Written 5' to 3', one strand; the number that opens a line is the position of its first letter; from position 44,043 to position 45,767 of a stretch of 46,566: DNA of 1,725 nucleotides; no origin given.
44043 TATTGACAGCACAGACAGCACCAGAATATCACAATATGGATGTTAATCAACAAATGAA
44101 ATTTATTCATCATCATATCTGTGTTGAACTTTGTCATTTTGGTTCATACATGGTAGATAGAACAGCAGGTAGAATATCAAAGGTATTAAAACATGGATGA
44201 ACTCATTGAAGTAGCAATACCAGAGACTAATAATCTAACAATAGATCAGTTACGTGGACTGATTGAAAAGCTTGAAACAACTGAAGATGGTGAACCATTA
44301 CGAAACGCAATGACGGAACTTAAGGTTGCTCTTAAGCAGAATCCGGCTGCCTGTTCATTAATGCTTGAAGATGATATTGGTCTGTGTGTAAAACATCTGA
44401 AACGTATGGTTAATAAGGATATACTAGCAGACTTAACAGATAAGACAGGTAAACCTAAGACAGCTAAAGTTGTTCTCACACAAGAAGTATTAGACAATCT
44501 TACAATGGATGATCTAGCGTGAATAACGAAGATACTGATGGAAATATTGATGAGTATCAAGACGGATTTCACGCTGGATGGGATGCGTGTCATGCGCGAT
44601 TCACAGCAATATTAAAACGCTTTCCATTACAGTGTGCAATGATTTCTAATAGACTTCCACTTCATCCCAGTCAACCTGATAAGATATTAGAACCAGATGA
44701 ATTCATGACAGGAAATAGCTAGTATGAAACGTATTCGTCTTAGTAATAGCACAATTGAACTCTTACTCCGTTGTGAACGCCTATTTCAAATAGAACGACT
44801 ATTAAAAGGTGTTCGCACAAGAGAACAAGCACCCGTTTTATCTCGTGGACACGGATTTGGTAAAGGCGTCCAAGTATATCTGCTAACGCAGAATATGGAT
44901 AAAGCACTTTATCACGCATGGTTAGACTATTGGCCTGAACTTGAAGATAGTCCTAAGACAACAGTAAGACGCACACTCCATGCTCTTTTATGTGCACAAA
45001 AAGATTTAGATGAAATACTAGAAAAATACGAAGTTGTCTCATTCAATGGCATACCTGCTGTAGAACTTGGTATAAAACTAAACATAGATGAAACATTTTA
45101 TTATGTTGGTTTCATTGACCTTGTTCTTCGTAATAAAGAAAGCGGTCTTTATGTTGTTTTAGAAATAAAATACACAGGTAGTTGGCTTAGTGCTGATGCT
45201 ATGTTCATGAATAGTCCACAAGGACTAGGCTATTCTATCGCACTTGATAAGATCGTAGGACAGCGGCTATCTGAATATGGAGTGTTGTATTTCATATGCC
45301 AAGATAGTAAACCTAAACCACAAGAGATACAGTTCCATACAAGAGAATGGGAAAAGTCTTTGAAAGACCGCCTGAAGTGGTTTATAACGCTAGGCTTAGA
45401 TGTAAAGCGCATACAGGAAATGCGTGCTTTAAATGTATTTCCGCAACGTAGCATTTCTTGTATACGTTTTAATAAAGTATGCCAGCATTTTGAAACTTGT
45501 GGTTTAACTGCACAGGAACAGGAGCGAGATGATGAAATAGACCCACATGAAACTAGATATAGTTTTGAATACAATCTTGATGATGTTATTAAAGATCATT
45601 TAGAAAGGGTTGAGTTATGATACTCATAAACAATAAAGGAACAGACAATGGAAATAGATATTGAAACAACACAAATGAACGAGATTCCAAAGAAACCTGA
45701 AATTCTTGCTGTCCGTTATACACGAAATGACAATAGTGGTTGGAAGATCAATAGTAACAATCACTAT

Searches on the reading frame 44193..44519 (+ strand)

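Call 9: search_protein_families(library=phrogs, max_evalue=0.00001, proteins=[window:44193-44519:+])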
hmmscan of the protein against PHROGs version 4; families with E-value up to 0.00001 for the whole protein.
window:44193-44519:+ (109 aa): 1 family
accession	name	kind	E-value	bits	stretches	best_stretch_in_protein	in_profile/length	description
phrog_14764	-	unknown function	2e-09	38.5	1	11-92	137-217/236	-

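Call 29: search_protein_families(library=pfam, max_evalue=0.01, proteins=[window:44193-44519:+])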
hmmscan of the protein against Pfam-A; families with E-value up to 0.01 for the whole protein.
window:44193-44519:+ (109 aa): 0 families

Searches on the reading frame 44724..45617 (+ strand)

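Call 9: search_protein_families(library=phrogs, max_evalue=0.00001, proteins=[window:44724-45617:+])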
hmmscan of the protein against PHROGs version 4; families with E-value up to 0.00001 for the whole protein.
window:44724-45617:+ (298 aa): 2 families
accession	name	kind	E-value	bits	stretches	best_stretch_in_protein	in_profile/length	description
phrog_1218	-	DNA, RNA and nucleotide metabolism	2.5e-13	51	1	4-200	8-214/364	exonuclease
phrog_69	-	DNA, RNA and nucleotide metabolism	9.1e-08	32.5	1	1-275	85-343/501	exonuclease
